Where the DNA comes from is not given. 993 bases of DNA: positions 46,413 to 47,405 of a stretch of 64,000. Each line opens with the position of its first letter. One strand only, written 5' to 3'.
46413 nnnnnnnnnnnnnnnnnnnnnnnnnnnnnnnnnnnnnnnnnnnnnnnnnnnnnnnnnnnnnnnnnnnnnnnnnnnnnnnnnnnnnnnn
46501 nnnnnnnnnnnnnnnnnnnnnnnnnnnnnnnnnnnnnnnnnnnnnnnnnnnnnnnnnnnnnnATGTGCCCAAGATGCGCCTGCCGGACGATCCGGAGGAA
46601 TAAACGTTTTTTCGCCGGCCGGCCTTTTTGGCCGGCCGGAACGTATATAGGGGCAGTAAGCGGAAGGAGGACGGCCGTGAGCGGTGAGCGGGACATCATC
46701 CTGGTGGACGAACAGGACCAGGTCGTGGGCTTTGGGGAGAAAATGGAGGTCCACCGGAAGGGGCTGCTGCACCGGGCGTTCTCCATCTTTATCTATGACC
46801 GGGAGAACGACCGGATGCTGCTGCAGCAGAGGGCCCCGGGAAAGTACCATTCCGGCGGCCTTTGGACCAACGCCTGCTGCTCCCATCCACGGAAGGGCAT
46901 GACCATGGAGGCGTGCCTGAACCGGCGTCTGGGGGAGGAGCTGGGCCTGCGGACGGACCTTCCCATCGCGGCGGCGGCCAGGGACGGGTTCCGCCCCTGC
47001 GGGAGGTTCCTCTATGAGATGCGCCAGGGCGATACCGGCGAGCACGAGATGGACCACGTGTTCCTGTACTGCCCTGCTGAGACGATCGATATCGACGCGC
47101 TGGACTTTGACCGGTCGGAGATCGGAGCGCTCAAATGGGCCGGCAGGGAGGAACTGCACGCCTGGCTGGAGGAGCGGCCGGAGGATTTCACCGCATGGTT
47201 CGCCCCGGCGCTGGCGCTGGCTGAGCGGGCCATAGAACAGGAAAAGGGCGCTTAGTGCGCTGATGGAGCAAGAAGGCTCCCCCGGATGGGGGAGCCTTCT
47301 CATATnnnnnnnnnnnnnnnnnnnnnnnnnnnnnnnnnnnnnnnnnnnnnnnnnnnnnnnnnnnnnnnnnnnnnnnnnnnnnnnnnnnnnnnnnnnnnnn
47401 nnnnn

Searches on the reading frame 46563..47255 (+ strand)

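Call 14: search_protein_families(library=pfam, proteins=[window:46563-47255:+], max_evalue=0.001)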
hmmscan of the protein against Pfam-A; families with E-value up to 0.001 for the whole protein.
window:46563-47255:+ (230 aa): 1 family
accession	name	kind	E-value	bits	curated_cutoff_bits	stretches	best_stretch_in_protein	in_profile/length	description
PF00293.34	NUDIX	-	3.6e-16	59.8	21.1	1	69-213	2-134/134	NUDIX domain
